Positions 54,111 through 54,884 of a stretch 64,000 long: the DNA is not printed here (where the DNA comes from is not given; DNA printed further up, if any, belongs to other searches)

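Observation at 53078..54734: Orphan Rad52/Sak/DdrA-family annealing protein next to a PucR-type regulator, in a genome that also encodes RecO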

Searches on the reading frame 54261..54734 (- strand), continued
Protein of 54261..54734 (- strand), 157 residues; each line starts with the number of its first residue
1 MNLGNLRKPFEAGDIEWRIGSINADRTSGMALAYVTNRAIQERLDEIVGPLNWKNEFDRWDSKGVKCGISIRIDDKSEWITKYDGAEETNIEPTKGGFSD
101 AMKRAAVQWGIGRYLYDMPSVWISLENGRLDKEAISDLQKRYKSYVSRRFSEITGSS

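Call 19: search_solved_structures(query=window:54261-54734:-, max_evalue=1, show_alignments=3)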
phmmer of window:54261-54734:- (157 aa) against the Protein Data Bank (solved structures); distinct sequences matched with E-value up to 1: 2.
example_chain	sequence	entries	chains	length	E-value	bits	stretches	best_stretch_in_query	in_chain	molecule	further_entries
9ubw_E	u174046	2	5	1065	0.82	12.9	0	75-118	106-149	Cation channel sperm-associated auxiliary subunit beta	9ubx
7eeb_E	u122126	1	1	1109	0.87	12.8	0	75-118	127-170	Cation channel sperm-associated protein subunit beta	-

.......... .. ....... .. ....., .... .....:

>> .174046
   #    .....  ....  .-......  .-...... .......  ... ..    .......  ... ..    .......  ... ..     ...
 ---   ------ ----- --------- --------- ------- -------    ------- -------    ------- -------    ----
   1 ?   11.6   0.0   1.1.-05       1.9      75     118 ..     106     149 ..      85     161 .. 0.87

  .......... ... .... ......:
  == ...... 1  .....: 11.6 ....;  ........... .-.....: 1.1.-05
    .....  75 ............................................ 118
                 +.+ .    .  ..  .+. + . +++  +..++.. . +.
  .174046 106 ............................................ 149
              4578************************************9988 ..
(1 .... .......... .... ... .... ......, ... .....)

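Call 24: search_protein_families(library=phrogs, proteins=[L005:6250-6762:+, L005:6759-7007:+, L005:7222-7398:+, L005:7726-7944:+, L005:8005-8328:+, L005:8344-8883:+, L005:9217-9630:+], max_evalue=0.01)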
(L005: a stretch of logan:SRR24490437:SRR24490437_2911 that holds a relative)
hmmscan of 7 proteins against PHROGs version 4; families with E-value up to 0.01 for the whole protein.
L005:6250-6762:+ (170 aa): 0 families

L005:6759-7007:+ (82 aa): 0 families

L005:7222-7398:+ (58 aa): 0 families

L005:7726-7944:+ (72 aa): 1 family
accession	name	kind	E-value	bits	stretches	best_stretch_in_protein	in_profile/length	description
phrog_26766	-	unknown function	0.0023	19.1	1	2-30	3-29/97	-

L005:8005-8328:+ (107 aa): 0 families

L005:8344-8883:+ (179 aa): 0 families

L005:9217-9630:+ (137 aa): 0 families

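Call 25: search_protein_families(library=pfam, proteins=[L005:6250-6762:+, L005:6759-7007:+, L005:7222-7398:+, L005:7726-7944:+, L005:8005-8328:+, L005:8344-8883:+, L005:9217-9630:+], max_evalue=0.01)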
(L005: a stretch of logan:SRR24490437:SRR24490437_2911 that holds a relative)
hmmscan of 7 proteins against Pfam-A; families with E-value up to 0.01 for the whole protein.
L005:6250-6762:+ (170 aa): 0 families

L005:6759-7007:+ (82 aa): 0 families

L005:7222-7398:+ (58 aa): 0 families

L005:7726-7944:+ (72 aa): 0 families

L005:8005-8328:+ (107 aa): 0 families

L005:8344-8883:+ (179 aa): 0 families

L005:9217-9630:+ (137 aa): 0 families

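Call 29: search_solved_structures(query=A2, max_evalue=1, show_alignments=3)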
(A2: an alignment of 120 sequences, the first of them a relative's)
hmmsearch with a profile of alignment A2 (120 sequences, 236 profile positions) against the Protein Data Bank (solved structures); distinct sequences matched with E-value up to 1: 0.

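Call 30: find_homologous_proteins(query=A3, max_evalue=1e-20)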
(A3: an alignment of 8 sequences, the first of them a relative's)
Query A3 (8 sequences) (157 aa, profile of the alignment): 7638 proteins with E <= 1e-20 among 8000 candidates; the best 120 are listed.
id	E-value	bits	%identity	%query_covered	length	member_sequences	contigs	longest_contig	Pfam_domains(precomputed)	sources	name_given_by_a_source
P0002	8.6e-84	297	78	100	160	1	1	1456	PF04098.22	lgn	-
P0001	8.9e-84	297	100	100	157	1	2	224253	PF04098.22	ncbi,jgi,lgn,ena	ncbi:MAG: Rad52/Rad22 family DNA repair protein [Patescibacteria group bacterium]|jgi:hypothetical p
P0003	1.3e-83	296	73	97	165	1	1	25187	PF04098.22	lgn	-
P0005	3.3e-83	295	70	96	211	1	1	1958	PF04098.22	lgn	-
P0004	3.5e-83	295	74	96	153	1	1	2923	PF04098.22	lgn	-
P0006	4.7e-82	291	71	96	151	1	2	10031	PF04098.22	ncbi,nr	ncbi:MAG: Single-stranded DNA-binding protein DdrA [bacterium ADurb.Bin400]|nr:MAG: Single-stranded 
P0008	3.6e-80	285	60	96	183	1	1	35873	PF04098.22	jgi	jgi:hypothetical protein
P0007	1.4e-79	283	60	96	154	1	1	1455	PF04098.22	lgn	-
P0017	5.4e-59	216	61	81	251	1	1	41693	PF04098.22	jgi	jgi:hypothetical protein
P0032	6.6e-58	213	61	81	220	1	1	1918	PF04098.22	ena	-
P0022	7.2e-58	213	61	81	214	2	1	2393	PF04098.22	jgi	jgi:hypothetical protein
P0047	1.3e-57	212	62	79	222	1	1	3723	PF04098.22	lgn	-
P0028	2.9e-57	211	53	95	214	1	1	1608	PF04098.22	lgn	-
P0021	3.0e-57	211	64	80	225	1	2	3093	PF04098.22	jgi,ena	jgi:hypothetical protein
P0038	3.2e-57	210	58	81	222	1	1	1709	PF04098.22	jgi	jgi:hypothetical protein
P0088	3.8e-57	210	59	81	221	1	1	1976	PF04098.22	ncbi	-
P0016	5.3e-57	210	62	79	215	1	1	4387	PF04098.22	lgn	-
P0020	5.8e-57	210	54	95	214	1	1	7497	PF04098.22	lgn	-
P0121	1.4e-56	208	58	80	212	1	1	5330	PF04098.22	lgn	-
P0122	1.9e-56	208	60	80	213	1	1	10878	PF04098.22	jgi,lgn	jgi:hypothetical protein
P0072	1.9e-56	208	58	79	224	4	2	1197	PF04098.22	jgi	jgi:hypothetical protein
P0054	1.9e-56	208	55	96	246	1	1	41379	PF04098.22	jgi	jgi:hypothetical protein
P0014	2.4e-56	208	63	79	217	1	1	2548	PF04098.22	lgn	-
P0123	2.7e-56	207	57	81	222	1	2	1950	PF04098.22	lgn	-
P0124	2.7e-56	207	60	78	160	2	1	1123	PF04098.22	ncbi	ncbi:hypothetical protein LCGC14_2954890, partial [marine sediment metagenome]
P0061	3.1e-56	207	60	79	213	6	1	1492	PF04098.22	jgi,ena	-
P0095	3.1e-56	207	61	79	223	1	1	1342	PF04098.22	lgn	-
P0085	3.2e-56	207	57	81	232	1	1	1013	PF04098.22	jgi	jgi:hypothetical protein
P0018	3.7e-56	207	62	79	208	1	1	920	PF04098.22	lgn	-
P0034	3.7e-56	207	54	96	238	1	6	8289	PF04098.22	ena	-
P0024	5.0e-56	207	57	87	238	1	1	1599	PF04098.22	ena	-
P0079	5.7e-56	206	60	79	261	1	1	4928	PF04098.22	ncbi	-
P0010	5.7e-56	206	64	81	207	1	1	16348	PF04098.22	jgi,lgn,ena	-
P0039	6.0e-56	206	61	84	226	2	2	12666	PF04098.22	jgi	-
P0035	6.6e-56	206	61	80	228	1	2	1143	PF04098.22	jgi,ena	jgi:hypothetical protein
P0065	7.3e-56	206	62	78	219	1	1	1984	PF04098.22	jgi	jgi:hypothetical protein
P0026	7.3e-56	206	56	99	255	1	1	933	PF04098.22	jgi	jgi:hypothetical protein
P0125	7.5e-56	206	60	79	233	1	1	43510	PF04098.22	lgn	-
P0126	9.8e-56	206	58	80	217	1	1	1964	PF04098.22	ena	-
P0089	9.8e-56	206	60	77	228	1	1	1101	PF04098.22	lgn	-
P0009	1.2e-55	205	63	80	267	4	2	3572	PF04098.22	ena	-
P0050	1.3e-55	205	53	94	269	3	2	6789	PF04098.22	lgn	-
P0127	1.5e-55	205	59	81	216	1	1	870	PF04098.22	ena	-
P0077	1.8e-55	205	58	80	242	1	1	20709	PF04098.22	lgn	-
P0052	1.9e-55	205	64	80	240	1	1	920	PF04098.22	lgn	-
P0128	2.1e-55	205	62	80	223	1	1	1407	PF04098.22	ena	-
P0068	2.1e-55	205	60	80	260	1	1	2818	PF04098.22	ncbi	-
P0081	2.7e-55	204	59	80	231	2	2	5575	PF04098.22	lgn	-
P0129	2.7e-55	204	58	80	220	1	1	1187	PF04098.22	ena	-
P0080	2.7e-55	204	60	78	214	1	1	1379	PF04098.22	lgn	-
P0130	3.1e-55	204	59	79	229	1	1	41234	PF04098.22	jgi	jgi:hypothetical protein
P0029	3.3e-55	204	58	81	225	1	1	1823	PF04098.22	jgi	jgi:hypothetical protein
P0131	3.4e-55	204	62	80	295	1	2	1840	PF04098.22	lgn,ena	-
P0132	3.6e-55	204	62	80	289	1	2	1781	PF04098.22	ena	-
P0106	3.9e-55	204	61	77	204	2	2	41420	PF04098.22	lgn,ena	-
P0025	4.3e-55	204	63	79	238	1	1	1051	PF04098.22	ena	-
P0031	4.9e-55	203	62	78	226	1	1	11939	PF04098.22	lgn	-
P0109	5.0e-55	203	59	79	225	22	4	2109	PF04098.22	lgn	-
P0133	5.2e-55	203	58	80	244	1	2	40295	PF04098.22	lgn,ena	-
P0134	5.9e-55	203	56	79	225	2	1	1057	PF04098.22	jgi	jgi:hypothetical protein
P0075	6.5e-55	203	58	78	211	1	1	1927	PF04098.22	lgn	-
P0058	7.1e-55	203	59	80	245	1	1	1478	PF04098.22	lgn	-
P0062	7.7e-55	203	60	78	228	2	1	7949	PF04098.22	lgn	-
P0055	8.0e-55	203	61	78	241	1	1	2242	PF04098.22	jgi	jgi:hypothetical protein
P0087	8.3e-55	203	62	78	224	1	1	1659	PF04098.22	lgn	-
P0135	9.2e-55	203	59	79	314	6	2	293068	PF04098.22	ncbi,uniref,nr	ncbi:Rad52/Rad22 family DNA repair protein [Aneurinibacillus migulanus]|uniref:Rad52/Rad22 family DN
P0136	1.1e-54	202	61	80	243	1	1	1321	PF04098.22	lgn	-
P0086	1.2e-54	202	65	79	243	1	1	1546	PF04098.22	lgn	-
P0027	1.2e-54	202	66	78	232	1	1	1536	PF04098.22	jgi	jgi:hypothetical protein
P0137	1.2e-54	202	53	97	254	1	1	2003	PF04098.22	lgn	-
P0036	1.2e-54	202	60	80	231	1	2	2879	PF04098.22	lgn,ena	-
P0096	1.3e-54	202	63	78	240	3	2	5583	PF04098.22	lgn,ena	-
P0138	1.3e-54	202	59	81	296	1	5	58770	PF04098.22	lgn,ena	-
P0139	1.3e-54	202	51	94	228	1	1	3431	PF04098.22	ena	-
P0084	1.4e-54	202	65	79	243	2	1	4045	PF04098.22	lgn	-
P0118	1.5e-54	202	62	79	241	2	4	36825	PF04098.22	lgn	-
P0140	1.6e-54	202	64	78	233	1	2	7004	PF04098.22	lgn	-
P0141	1.6e-54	202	62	79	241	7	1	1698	PF04098.22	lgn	-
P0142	1.6e-54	202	60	77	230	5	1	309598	PF04098.22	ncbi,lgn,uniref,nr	ncbi:Rad52/Rad22 family DNA repair protein [Aneurinibacillus migulanus]|uniref:Rad52/Rad22 family DN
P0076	1.8e-54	202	60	79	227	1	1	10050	PF04098.22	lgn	-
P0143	1.9e-54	201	60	79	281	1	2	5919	PF04098.22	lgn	-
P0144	2.0e-54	201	58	82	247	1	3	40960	PF04098.22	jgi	jgi:hypothetical protein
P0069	2.2e-54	201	66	79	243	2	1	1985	PF04098.22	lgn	-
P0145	2.2e-54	201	59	79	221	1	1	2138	PF04098.22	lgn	-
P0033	2.3e-54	201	57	81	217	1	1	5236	PF04098.22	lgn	-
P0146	2.5e-54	201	62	80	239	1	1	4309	PF04098.22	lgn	-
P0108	2.5e-54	201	60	79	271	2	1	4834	PF04098.22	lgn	-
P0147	2.6e-54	201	52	87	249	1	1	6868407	PF04098.22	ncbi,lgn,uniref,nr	ncbi:Rad52/Rad22 family DNA repair protein [Paenibacillus polysaccharolyticus]|uniref:Rad52/Rad22 fa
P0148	2.6e-54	201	58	79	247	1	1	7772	PF04098.22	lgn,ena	-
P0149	2.6e-54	201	59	79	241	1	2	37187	PF04098.22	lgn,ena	-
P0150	2.7e-54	201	57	79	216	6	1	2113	PF04098.22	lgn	-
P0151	2.7e-54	201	57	81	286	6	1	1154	PF04098.22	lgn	-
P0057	2.9e-54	201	60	79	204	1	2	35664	PF04098.22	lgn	-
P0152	3.2e-54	201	60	77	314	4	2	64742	PF04098.22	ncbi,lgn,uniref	ncbi:Rad52/Rad22 family DNA repair protein [Aneurinibacillus aneurinilyticus]|uniref:Rad52/Rad22 fam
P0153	3.3e-54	201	58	79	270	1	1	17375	PF04098.22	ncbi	-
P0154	3.4e-54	201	56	79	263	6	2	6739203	PF04098.22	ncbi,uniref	ncbi:Rad52/Rad22 family DNA repair protein [Paenibacillus polysaccharolyticus]|uniref:Rad52/Rad22 fa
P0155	3.4e-54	201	61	80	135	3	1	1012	PF04098.22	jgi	-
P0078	3.6e-54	201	58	81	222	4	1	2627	PF04098.22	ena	-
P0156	3.8e-54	200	57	79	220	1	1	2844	PF04098.22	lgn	-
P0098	3.9e-54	200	60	77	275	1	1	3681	PF04098.22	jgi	-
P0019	3.9e-54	200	62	80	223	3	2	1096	PF04098.22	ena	-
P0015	4.2e-54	200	67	77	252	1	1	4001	PF04098.22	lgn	-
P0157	4.3e-54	200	60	77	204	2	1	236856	PF04098.22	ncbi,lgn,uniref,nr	ncbi:Rad52/22 family double-strand break repair protein [Hydrogenispora ethanolica]|uniref:Rad52/22 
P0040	4.5e-54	200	59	80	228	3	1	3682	PF04098.22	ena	-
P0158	4.7e-54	200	59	79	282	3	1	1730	PF04098.22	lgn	-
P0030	4.9e-54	200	61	78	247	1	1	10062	PF04098.22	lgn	-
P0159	5.0e-54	200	60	80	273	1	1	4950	PF04098.22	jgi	-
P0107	5.0e-54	200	57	79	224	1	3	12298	PF04098.22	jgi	jgi:hypothetical protein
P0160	5.1e-54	200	52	87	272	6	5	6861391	PF04098.22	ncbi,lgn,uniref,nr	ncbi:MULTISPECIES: Rad52/Rad22 family DNA repair protein [Paenibacillus]|uniref:Rad52/Rad22 family D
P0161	5.2e-54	200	60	80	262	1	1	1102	PF04098.22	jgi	jgi:hypothetical protein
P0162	5.2e-54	200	57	81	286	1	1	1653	PF04098.22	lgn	-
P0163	5.2e-54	200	51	97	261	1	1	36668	PF04098.22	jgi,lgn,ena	-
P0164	5.3e-54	200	57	79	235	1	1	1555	PF04098.22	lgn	-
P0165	5.4e-54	200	58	79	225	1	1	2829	PF04098.22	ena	-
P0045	5.6e-54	200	57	81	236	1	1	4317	PF04098.22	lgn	-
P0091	5.6e-54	200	66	79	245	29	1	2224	PF04098.22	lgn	-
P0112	5.7e-54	200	63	75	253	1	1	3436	PF04098.22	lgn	-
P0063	5.8e-54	200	61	78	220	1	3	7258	PF04098.22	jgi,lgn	jgi:hypothetical protein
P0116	6.4e-54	200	62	78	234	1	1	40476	PF04098.22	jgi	jgi:hypothetical protein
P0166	6.6e-54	200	56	79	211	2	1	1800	PF04098.22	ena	-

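Call 31: find_encoding_contigs(protein=P0004, flank=5000, max_places=3)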
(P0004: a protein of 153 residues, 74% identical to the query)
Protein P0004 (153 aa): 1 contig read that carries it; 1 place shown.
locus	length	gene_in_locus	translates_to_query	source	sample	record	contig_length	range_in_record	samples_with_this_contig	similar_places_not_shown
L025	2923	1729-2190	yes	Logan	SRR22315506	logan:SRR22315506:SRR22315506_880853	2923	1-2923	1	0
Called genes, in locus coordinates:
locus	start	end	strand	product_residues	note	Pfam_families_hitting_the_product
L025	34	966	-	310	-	-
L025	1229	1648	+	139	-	-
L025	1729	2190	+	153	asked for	PF04098:Rad52_Rad22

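Call 32: find_encoding_contigs(protein=P0005, flank=5000, max_places=3)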
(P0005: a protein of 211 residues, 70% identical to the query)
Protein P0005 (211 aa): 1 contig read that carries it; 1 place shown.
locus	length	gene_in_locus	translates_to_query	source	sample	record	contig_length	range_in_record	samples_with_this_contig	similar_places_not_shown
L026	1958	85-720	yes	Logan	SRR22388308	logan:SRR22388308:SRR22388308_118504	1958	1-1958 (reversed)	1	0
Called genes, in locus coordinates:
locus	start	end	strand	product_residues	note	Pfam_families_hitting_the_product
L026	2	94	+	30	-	?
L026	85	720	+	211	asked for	PF04098:Rad52_Rad22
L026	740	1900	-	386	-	PF17853:GGDEF_2 (weak), PF13556:HTH_30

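Call 33: find_encoding_contigs(protein=P0002, flank=5000, max_places=3)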
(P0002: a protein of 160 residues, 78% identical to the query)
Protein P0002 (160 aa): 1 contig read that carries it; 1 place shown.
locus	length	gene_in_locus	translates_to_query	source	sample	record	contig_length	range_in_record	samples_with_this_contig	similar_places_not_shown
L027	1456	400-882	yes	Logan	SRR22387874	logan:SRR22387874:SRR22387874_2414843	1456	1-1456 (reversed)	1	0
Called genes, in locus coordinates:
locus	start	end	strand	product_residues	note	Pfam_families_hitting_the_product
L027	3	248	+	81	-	?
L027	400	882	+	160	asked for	PF04098:Rad52_Rad22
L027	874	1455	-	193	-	?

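Call 34: find_encoding_contigs(protein=P0007, flank=5000, max_places=3)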
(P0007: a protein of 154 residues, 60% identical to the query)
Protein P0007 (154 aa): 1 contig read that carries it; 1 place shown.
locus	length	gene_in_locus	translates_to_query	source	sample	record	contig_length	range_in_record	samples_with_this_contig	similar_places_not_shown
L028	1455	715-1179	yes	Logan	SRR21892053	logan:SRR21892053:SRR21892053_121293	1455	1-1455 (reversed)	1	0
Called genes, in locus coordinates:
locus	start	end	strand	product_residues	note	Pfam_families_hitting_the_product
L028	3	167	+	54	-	?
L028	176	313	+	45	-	-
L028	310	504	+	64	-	-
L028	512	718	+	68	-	-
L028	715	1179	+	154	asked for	PF04098:Rad52_Rad22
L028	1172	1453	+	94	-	?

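Call 38: predict_structure(alignment_id=A2)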
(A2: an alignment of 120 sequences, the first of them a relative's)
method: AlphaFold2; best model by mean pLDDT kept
length: 157 residues; sequences in the alignment: 120
mean_pLDDT: 90.2   pTM: 0.84
mean pLDDT of the five models: 90.2, 89.4, 89.4, 88.2, 87.6
residues with pLDDT >= 90: 120; 70-90: 23; 50-70: 11; < 50: 3
segments of 3 or more residues with pLDDT < 50: none
pLDDT, mean of each block of 10 residues (from residue 1): 95 96 96 96 97 91 86 94 82 66 96 96 94 96 95 58
secondary structure, 60 per line:
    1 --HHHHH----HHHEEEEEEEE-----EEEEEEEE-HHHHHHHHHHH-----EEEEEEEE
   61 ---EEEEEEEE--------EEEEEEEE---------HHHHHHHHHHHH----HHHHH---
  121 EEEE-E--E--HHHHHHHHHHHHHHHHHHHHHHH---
elements in order: H3-7 E15-22 E28-35 H37-47 E53-60 E64-71 E80-87 H97-108 H113-117 E121-124 H132-154
